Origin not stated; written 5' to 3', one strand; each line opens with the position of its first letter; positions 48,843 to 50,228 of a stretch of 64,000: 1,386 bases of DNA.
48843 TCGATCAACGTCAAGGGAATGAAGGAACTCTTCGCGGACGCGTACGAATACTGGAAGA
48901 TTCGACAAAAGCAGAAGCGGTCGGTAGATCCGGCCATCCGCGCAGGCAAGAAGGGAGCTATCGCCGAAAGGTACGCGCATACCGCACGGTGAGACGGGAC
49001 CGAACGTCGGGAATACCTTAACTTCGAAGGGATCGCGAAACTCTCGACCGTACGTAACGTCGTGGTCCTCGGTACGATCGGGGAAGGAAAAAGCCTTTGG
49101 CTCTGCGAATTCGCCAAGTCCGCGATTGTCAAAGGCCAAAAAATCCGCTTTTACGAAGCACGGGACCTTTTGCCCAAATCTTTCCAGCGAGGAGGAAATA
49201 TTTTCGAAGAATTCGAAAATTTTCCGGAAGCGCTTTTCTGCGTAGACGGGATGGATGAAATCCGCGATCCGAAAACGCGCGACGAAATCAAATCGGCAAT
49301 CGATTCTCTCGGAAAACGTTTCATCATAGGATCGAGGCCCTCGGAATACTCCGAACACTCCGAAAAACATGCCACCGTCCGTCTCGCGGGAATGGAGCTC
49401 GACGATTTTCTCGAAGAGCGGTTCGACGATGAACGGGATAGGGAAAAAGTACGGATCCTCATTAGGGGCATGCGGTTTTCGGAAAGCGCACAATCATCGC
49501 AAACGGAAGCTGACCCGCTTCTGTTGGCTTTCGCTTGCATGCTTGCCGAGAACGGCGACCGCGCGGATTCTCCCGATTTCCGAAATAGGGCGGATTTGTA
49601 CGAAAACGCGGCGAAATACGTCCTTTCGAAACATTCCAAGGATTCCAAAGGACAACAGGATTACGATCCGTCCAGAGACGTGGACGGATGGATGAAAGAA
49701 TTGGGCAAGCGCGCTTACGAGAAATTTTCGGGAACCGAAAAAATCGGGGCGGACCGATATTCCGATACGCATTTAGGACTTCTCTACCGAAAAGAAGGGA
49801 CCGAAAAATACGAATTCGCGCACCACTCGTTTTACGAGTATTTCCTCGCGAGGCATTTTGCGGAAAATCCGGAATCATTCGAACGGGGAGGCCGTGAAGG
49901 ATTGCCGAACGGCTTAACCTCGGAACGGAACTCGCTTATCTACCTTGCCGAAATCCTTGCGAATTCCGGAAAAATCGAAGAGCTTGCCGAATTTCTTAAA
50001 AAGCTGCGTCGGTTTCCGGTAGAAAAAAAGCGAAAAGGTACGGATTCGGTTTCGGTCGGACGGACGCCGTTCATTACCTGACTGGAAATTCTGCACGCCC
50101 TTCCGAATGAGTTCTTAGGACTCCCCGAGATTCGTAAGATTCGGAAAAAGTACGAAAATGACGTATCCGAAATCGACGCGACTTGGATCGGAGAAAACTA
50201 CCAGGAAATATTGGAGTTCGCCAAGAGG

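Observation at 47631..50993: A 1120-aa NACHT STAND NTPase with an unknown N-terminal domain of about 470 aa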

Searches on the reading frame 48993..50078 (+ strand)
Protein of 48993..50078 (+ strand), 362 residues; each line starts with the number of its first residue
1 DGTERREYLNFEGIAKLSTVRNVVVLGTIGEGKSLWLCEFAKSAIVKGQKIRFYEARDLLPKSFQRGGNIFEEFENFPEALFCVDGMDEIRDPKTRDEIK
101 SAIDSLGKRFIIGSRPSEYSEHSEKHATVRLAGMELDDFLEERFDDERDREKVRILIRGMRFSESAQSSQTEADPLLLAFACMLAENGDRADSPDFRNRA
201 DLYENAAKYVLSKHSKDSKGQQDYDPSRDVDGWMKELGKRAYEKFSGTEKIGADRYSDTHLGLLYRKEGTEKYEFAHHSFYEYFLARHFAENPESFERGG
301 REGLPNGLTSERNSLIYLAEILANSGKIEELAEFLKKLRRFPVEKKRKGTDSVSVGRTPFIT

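Call 24: search_protein_representatives(protein=window:48993-50078:+)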
Query: 362 residues. Proteins with E-value up to 0.001 (for the whole library): 62; up to 1e-10: 24; up to 1e-30: 3. The best 62 are listed.
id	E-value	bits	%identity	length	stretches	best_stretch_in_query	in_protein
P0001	9.5e-178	607.2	85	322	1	26-346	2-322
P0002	4.1e-36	141.4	34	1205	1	26-337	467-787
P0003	4.1e-34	134.9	34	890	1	23-292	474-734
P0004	2.9e-30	122.2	33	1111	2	163-338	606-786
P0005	3.9e-23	98.8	41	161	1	78-245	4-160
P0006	1.4e-22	96.9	37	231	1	167-344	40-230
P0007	7.4e-22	94.5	30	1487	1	9-335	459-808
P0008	1.1e-20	90.7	31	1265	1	13-296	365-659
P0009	1.3e-20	90.4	33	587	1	21-293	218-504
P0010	4.0e-19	85.5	35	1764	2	79-335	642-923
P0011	1.9e-16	76.8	39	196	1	138-294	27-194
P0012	2.8e-16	76.2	48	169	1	11-101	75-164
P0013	3.0e-16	76.1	29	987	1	21-298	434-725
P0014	4.3e-16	75.6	48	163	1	204-292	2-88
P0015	1.2e-15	74.1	46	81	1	35-116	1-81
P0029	1.1e-07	48.0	35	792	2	74-215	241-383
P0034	6.1e-06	42.2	31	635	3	80-220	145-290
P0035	7.6e-06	41.9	34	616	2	70-213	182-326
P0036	7.7e-06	41.9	33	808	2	78-220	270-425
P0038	1.3e-05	41.1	30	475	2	78-216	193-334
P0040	9.4e-05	38.3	31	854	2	73-219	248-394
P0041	1.4e-04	37.7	28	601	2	78-222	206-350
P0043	1.7e-04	37.5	32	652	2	76-246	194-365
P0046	2.2e-04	37.1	29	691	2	71-211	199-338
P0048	2.5e-04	36.9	34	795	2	54-223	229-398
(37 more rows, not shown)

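Call 33: find_encoding_contigs(protein=P0001, flank=10000, max_places=4)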
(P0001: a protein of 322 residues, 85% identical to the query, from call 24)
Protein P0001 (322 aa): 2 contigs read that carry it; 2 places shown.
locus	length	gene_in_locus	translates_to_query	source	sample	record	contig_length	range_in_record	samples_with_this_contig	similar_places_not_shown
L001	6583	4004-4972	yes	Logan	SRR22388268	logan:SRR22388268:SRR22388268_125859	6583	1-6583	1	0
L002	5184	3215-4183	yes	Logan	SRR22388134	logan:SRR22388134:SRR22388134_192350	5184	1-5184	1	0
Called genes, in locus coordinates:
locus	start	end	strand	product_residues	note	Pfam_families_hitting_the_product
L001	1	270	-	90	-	?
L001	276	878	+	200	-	-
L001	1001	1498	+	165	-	-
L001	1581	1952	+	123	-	-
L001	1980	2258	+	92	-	-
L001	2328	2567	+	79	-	-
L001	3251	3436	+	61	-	-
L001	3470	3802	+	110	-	-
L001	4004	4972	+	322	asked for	-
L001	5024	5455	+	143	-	-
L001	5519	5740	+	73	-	-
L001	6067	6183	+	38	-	-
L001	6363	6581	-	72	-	?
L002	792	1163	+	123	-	-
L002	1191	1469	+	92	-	-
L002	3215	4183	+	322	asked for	-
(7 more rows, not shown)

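Call 38: search_protein_families(library=pfam, proteins=[P0029, P0034, P0035, P0036, P0038, P0040, P0041, P0043, P0046, P0048], max_evalue=0.001)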
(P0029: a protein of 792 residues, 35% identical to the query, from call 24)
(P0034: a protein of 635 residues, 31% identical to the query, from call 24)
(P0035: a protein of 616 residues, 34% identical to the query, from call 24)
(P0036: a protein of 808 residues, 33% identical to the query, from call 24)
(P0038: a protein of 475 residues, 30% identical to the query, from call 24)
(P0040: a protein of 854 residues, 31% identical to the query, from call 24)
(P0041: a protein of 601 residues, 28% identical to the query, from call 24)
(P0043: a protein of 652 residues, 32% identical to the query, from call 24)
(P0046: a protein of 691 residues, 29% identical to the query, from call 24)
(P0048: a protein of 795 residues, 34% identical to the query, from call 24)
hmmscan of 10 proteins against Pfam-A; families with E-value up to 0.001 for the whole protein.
P0029 (792 aa): 5 families
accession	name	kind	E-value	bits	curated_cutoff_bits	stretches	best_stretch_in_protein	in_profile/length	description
PF05729.18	NACHT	-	3.7e-23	82.6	26.7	1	168-320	2-166/167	NACHT domain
PF19960.5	EAD7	-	3.9e-07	30.2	32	1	8-66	3-61/62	Effector-associated domain 7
PF20720.3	nSTAND3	-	7.2e-07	29.5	27.2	1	160-301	11-124/155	Novel STAND NTPase 3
PF13401.12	AAA_22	-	0.00021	22.1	27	0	166-283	5-121/130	AAA domain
PF24883.2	NPHP3_N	-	0.00022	21.9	24.8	0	239-286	114-164/164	Nephrocystin 3, N-terminal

P0034 (635 aa): 2 families
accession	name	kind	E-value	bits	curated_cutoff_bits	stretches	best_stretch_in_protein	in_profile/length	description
PF05729.18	NACHT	-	8.2e-08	32.7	26.7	1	62-218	3-166/167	NACHT domain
PF13401.12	AAA_22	-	7.3e-05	23.5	27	1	58-155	4-96/130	AAA domain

P0035 (616 aa): 5 families
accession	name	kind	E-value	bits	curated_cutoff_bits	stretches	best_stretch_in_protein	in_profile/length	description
PF05729.18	NACHT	-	2.3e-14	54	26.7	1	115-265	4-166/167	NACHT domain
PF22727.1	NCH2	-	5.4e-10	39.7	27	1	571-615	52-96/96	NACHT C-terminal Helical domain 2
PF20720.3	nSTAND3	-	3.7e-09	36.9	27.2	1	96-154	2-57/155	Novel STAND NTPase 3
PF24883.2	NPHP3_N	-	4.6e-06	27.4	24.8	0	100-170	11-78/164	Nephrocystin 3, N-terminal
PF00931.28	NB-ARC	-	0.00067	19.4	23.5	0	113-313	20-215/248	NB-ARC domain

P0036 (808 aa): 6 families
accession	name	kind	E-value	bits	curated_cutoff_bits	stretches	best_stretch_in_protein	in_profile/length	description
PF05729.18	NACHT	-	6e-15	55.9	26.7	1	195-343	3-165/167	NACHT domain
PF22727.1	NCH2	-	1.9e-12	47.6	27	1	708-806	1-95/96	NACHT C-terminal Helical domain 2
PF24389.1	ORC-CDC6-like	-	4.5e-06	26.1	27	1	189-247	29-92/571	ORC-CDC6-like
PF20720.3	nSTAND3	-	1.2e-05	25.5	27.2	1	187-223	12-48/155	Novel STAND NTPase 3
PF13238.12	AAA_18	-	2.2e-05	25.3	29.4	0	195-284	1-68/128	AAA domain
PF24883.2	NPHP3_N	-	0.00028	21.6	24.8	0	264-310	118-164/164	Nephrocystin 3, N-terminal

P0038 (475 aa): 4 families
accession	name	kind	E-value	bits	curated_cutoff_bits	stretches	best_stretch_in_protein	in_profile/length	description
PF05729.18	NACHT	-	1.4e-12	48.2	26.7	1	118-270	3-167/167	NACHT domain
PF20720.3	nSTAND3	-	3.6e-09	36.9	27.2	1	107-146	9-48/155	Novel STAND NTPase 3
PF24389.1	ORC-CDC6-like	-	1.5e-05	24.4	27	1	112-141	29-58/571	ORC-CDC6-like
PF13401.12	AAA_22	-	5.6e-05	23.9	27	1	114-229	4-117/130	AAA domain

P0040 (854 aa): 5 families
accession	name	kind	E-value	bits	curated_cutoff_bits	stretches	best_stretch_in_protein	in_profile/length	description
PF05729.18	NACHT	-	8e-21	75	26.7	1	176-328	2-166/167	NACHT domain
PF19960.5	EAD7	-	3.6e-10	39.9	32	1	12-73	1-62/62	Effector-associated domain 7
PF20720.3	nSTAND3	-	4.8e-08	33.3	27.2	1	168-225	11-46/155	Novel STAND NTPase 3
PF13401.12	AAA_22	-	1e-06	29.5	27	1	174-282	5-109/130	AAA domain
PF24883.2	NPHP3_N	-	0.00023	21.8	24.8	0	241-294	108-164/164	Nephrocystin 3, N-terminal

P0041 (601 aa): 6 families
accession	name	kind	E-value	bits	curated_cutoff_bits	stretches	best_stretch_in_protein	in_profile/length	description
PF05729.18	NACHT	-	3.6e-18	66.4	26.7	1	130-280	3-165/167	NACHT domain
PF20720.3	nSTAND3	-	1.8e-07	31.4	27.2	1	119-264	9-128/155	Novel STAND NTPase 3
PF25199.1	nSTAND_NTPase5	-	4e-05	23.9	34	0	120-152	34-66/145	Novel STAND NTPase 5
PF24883.2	NPHP3_N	-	6.3e-05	23.7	24.8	0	205-247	123-164/164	Nephrocystin 3, N-terminal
PF13245.12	AAA_19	-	0.00013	22.6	25.1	1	119-152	3-36/134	AAA domain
PF00931.28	NB-ARC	-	0.00019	21.2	23.5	1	128-251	18-140/248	NB-ARC domain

P0043 (652 aa): 6 families
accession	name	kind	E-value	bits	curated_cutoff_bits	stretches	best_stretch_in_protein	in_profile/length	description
PF05729.18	NACHT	-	6e-13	49.4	26.7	1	120-272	3-166/167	NACHT domain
PF22727.1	NCH2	-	3.2e-08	34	27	1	601-649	48-96/96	NACHT C-terminal Helical domain 2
PF20720.3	nSTAND3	-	2.5e-06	27.7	27.2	1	109-254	9-125/155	Novel STAND NTPase 3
PF13238.12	AAA_18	-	4e-06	27.8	29.4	1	121-222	2-81/128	AAA domain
PF13401.12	AAA_22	-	0.00013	22.7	27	0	121-229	9-114/130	AAA domain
PF25199.1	nSTAND_NTPase5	-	0.0002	21.6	34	0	102-146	26-71/145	Novel STAND NTPase 5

P0046 (691 aa): 7 families
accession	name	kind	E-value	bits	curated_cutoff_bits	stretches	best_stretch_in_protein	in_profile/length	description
PF05729.18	NACHT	-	1.8e-14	54.3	26.7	1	127-280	3-165/167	NACHT domain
PF22727.1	NCH2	-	1.3e-10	41.7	27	1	648-686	57-95/96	NACHT C-terminal Helical domain 2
PF13401.12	AAA_22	-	1.4e-06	29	27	1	125-244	6-120/130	AAA domain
PF20720.3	nSTAND3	-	7.8e-05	22.9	27.2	0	122-258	15-122/155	Novel STAND NTPase 3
PF25199.1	nSTAND_NTPase5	-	8.2e-05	22.9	34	0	112-152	30-68/145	Novel STAND NTPase 5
PF24389.1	ORC-CDC6-like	-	0.00028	20.2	27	1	122-153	30-63/571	ORC-CDC6-like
PF24883.2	NPHP3_N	-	0.00031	21.4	24.8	0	170-244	79-161/164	Nephrocystin 3, N-terminal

P0048 (795 aa): 7 families
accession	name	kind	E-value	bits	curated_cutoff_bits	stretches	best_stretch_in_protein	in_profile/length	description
PF22727.1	NCH2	-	1.6e-34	118.3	27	1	700-792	3-96/96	NACHT C-terminal Helical domain 2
PF05729.18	NACHT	-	4e-22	79.2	26.7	1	177-329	3-167/167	NACHT domain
PF13401.12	AAA_22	-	1e-05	26.3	27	1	177-282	8-109/130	AAA domain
PF24883.2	NPHP3_N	-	2.6e-05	24.9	24.8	0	237-294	104-164/164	Nephrocystin 3, N-terminal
PF20720.3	nSTAND3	-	6.4e-05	23.1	27.2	1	169-295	12-112/155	Novel STAND NTPase 3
PF01695.23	IstB_IS21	-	0.00013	21.9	24.1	1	82-199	5-117/238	IstB-like ATP binding protein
PF13238.12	AAA_18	-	0.00019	22.3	29.4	0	178-284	2-87/128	AAA domain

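Call 78: predict_structure(alignment_id=A6)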
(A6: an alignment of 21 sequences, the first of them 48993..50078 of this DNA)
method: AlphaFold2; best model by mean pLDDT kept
length: 362 residues; sequences in the alignment: 21
mean_pLDDT: 76.4   pTM: 0.72
mean pLDDT of the five models: 76.4, 75.6, 75.6, 74.6, 72.7
residues with pLDDT >= 90: 51; 70-90: 212; 50-70: 62; < 50: 37
segments of 3 or more residues with pLDDT < 50: 1-7, 162-168, 344-362
pLDDT, mean of each block of 10 residues (from residue 1): 43 65 83 84 87 87 75 83 89 87 88 85 77 79 87 81 49 74 74 69 89 77 71 92 86 68 83 84 93 80 54 83 90 83 45 31 31
secondary structure, 60 per line:
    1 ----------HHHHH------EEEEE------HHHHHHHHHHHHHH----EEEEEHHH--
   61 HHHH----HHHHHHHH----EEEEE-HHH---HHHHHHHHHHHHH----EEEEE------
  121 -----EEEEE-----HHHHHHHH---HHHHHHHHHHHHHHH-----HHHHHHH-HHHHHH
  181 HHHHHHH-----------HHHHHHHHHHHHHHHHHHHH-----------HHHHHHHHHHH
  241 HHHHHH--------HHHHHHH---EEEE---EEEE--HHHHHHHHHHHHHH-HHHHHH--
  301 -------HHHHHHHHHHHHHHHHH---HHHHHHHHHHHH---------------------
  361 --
elements in order: H11-15 E22-26 H33-46 E51-55 H61-64 H69-76 E81-85 H93-105 E110-114 E126-130 H136-143 H147-161 H167-173 H175-187 H199-218 H230-246 H255-261 E265-268 E272-275 H278-291 H293-298 H308-324 H328-339

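Call 80: fold_search(model_id=the predicted structure, library=pdb)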
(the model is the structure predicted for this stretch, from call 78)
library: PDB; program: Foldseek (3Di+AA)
matches with E <= 10: 1257; with E <= 0.001: 38
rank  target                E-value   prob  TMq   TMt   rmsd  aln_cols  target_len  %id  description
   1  4kxf_L                1.3e-07  1.00  0.54  0.25   5.9       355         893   18  Crystal structure of NLRC4 reveals its autoinhibition mechanism (released 2013-07-24)
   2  9l4k_A                2.2e-07  1.00  0.52  0.25   8.8       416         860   16  Structure of human NLRP2-TLE6-OOEP complex (released 2025-10-01)
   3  4kxf_K                1.5e-06  1.00  0.56  0.26   6.5       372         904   18  Crystal structure of NLRC4 reveals its autoinhibition mechanism (released 2013-07-24)
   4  4kxf_H                3.6e-06  1.00  0.54  0.25   6.1       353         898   19  Crystal structure of NLRC4 reveals its autoinhibition mechanism (released 2013-07-24)
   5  7zbh_F                4.7e-06  1.00  0.29  0.29  17.1       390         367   11  ATP-dependent zinc metalloprotease FtsH (BB0789) from Borrelia burgdorferi (released 2023-04-05)
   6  4kxf_D                5.5e-06  1.00  0.55  0.25   5.9       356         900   18  Crystal structure of NLRC4 reveals its autoinhibition mechanism (released 2013-07-24)
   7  8dgf_A                6.4e-06  1.00  0.34  0.11  14.0       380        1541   14  Avs4 bound to phage PhiV-1 portal (released 2022-08-03)
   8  3jbl_A                8.7e-06  1.00  0.35  0.17  11.8       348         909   16  Cryo-EM Structure of the Activated NAIP2/NLRC4 Inflammasome Reveals Nucleated Polymerization (released 2015-10-21)
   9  7zbh_K                1.2e-05  1.00  0.29  0.28  17.2       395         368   13  ATP-dependent zinc metalloprotease FtsH (BB0789) from Borrelia burgdorferi (released 2023-04-05)
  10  7zbh_I                1.2e-05  1.00  0.29  0.29  17.1       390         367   12  ATP-dependent zinc metalloprotease FtsH (BB0789) from Borrelia burgdorferi (released 2023-04-05)
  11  7zbh_B                1.3e-05  1.00  0.28  0.27  17.1       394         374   12  ATP-dependent zinc metalloprotease FtsH (BB0789) from Borrelia burgdorferi (released 2023-04-05)
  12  6b5b_B                1.9e-05  1.00  0.37  0.18  13.8       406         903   18  Cryo-EM structure of the NAIP5-NLRC4-flagellin inflammasome (released 2017-11-15)
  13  7zbh_A                2.0e-05  1.00  0.29  0.28  17.0       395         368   12  ATP-dependent zinc metalloprotease FtsH (BB0789) from Borrelia burgdorferi (released 2023-04-05)
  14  7zbh_D                2.3e-05  1.00  0.29  0.29  16.9       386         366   12  ATP-dependent zinc metalloprotease FtsH (BB0789) from Borrelia burgdorferi (released 2023-04-05)
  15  8vwa                  3.1e-05  1.00  0.27  0.25  18.3       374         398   11  CryoEM Structure of a FtsH Helical Assembly in the Presence of ATP (released 2025-01-15)
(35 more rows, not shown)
